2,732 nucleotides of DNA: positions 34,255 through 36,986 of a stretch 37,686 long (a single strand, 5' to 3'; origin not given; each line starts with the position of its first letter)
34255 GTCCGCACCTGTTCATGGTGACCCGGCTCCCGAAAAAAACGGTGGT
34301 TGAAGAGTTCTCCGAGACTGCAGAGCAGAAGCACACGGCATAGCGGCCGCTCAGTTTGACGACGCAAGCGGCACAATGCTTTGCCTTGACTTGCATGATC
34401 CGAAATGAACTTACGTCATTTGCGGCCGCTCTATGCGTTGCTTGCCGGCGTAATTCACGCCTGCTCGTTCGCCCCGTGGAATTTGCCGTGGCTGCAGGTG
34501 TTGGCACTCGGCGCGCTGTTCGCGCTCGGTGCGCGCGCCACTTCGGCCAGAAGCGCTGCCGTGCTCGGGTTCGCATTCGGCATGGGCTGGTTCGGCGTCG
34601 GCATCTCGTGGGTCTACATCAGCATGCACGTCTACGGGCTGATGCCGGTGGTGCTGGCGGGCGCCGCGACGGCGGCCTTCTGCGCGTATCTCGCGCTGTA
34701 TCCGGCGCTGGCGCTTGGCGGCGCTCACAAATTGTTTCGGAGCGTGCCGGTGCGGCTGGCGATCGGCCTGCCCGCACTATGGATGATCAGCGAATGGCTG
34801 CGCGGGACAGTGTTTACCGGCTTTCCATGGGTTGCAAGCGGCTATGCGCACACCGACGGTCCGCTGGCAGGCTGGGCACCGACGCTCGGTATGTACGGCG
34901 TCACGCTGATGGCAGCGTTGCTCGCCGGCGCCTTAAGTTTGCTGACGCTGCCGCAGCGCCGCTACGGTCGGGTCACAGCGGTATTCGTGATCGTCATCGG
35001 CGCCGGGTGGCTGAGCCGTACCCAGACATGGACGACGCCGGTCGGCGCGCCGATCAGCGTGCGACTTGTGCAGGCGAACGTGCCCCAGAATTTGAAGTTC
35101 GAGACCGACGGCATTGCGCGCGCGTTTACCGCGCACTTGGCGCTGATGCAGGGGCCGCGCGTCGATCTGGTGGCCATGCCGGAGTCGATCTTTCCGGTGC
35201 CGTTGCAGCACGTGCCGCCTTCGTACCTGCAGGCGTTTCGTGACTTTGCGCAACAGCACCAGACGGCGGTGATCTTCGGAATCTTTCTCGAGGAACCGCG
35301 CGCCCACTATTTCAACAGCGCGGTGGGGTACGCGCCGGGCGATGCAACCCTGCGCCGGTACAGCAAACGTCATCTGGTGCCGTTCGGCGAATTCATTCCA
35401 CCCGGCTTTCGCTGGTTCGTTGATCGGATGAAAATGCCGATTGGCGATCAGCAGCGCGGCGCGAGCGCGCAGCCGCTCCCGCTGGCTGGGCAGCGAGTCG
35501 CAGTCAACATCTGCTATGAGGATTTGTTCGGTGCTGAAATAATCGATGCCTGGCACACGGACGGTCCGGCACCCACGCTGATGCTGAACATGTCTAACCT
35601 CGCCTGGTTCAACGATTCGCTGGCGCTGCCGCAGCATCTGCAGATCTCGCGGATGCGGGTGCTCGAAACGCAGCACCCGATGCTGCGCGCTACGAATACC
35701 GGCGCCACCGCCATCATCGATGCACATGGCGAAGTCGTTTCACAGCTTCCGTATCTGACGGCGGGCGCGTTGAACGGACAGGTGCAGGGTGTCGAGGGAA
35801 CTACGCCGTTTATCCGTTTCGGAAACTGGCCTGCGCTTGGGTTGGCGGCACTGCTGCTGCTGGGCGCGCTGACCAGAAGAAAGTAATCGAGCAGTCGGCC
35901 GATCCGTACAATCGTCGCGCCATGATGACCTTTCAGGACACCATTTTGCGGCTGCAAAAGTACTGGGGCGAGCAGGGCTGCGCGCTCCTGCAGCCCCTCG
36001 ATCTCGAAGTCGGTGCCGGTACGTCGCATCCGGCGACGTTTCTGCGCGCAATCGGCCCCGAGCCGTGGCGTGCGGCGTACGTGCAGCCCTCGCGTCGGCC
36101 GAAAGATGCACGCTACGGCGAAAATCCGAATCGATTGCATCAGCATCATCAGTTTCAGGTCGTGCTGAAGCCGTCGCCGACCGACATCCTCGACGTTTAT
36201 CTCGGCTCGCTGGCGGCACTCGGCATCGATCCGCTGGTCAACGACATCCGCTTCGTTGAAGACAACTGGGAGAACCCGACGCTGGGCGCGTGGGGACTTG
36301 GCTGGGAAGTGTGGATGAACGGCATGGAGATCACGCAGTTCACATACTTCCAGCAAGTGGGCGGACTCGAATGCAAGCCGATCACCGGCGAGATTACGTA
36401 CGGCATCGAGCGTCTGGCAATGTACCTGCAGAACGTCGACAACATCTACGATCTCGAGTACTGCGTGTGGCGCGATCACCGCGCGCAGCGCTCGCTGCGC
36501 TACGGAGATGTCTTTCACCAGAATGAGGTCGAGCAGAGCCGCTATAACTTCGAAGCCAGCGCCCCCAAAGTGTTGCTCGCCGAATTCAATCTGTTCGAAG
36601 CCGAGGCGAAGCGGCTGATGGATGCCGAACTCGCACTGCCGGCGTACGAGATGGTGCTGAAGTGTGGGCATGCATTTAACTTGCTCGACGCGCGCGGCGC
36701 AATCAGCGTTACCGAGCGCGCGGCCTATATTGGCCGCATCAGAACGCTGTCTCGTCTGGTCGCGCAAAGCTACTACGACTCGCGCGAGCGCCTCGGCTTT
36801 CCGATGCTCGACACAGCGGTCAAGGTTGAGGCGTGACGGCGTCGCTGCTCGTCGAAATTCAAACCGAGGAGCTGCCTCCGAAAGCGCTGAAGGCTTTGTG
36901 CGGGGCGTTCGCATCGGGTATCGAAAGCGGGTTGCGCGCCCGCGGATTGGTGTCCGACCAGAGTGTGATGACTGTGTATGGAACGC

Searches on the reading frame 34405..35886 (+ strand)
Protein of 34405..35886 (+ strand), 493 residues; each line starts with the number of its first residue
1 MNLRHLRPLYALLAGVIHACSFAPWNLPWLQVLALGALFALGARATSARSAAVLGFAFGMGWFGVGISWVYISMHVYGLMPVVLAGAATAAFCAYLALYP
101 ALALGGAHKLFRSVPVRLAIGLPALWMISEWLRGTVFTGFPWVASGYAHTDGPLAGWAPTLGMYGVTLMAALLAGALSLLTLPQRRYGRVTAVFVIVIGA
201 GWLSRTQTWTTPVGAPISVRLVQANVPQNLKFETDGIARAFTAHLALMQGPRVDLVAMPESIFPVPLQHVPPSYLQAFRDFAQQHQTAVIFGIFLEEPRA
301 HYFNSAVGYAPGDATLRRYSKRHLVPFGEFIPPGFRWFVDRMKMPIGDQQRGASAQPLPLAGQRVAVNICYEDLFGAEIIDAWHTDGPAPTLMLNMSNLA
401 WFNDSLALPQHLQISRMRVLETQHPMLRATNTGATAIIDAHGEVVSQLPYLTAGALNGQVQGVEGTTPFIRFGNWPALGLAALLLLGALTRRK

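Call 8: search_protein_families(library=pfam, proteins=[window:34405-35886:+], max_evalue=0.001)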
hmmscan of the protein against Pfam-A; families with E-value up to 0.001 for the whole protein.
window:34405-35886:+ (493 aa): 2 families
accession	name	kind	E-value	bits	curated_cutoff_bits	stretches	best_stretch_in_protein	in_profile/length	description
PF20154.4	LNT_N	-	9.5e-35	120.6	27.1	1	14-175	1-158/159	Apolipoprotein N-acyltransferase N-terminal domain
PF00795.27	CN_hydrolase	-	7.4e-25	88.2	23.2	1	221-461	4-247/256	Carbon-nitrogen hydrolase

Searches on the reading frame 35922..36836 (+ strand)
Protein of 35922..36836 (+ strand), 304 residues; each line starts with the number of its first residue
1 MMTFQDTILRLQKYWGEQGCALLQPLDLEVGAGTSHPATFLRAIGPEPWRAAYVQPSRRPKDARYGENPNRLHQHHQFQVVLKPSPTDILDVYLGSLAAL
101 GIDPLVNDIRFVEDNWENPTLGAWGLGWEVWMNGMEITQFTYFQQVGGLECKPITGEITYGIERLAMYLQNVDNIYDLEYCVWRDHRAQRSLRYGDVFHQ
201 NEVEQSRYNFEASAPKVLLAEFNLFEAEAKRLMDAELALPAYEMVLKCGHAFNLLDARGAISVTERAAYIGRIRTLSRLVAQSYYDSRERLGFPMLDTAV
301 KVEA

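Call 8: search_protein_families(library=pfam, proteins=[window:35922-36836:+], max_evalue=0.001)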
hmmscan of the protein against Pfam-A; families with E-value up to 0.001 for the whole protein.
window:35922-36836:+ (304 aa): 1 family
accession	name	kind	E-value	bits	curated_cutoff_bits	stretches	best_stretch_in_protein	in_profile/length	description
PF02091.20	tRNA-synt_2e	-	1.2e-141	471.3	27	1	4-289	1-278/278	Glycyl-tRNA synthetase alpha subunit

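Call 83: list_cluster_members(proteins=[window:35922-36836:+, window:31817-32911:+, window:27415-28800:+, window:15338-16243:+, window:33444-34343:+, window:20073-21086:+])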
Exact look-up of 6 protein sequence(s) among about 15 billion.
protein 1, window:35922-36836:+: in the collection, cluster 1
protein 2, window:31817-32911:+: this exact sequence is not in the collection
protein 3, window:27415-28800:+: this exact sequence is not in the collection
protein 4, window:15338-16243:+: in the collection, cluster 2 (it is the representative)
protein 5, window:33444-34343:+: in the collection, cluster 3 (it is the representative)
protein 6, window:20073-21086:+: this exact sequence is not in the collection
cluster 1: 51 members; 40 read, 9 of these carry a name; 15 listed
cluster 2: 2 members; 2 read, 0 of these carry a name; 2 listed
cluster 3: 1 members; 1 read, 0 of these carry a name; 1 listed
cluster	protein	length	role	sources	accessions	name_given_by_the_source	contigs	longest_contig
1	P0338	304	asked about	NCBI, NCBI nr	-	-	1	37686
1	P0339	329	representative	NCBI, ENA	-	-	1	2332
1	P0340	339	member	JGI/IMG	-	glycyl-tRNA synthetase alpha chain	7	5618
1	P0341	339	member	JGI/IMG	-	glycyl-tRNA synthetase alpha chain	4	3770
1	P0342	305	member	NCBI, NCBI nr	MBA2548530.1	MAG: glycine--tRNA ligase subunit alpha [Burkholderiaceae bacterium] | glycine--tRNA ligase subunit alpha [Burkholderiaceae bacterium]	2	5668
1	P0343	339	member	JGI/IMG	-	glycyl-tRNA synthetase alpha chain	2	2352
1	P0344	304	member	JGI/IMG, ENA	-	glycyl-tRNA synthetase alpha chain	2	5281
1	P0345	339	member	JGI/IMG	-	glycyl-tRNA synthetase alpha chain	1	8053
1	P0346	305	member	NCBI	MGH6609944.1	MAG: glycine--tRNA ligase subunit alpha [Burkholderiaceae bacterium]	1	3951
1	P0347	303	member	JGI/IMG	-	glycyl-tRNA synthetase alpha chain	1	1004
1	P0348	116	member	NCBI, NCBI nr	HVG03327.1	MAG TPA: glycine--tRNA ligase subunit alpha, partial [Burkholderiaceae bacterium] | glycine--tRNA ligase subunit alpha [Burkholderiaceae bacterium]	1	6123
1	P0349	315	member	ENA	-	-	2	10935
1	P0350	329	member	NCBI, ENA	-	-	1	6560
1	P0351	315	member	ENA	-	-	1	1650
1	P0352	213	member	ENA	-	-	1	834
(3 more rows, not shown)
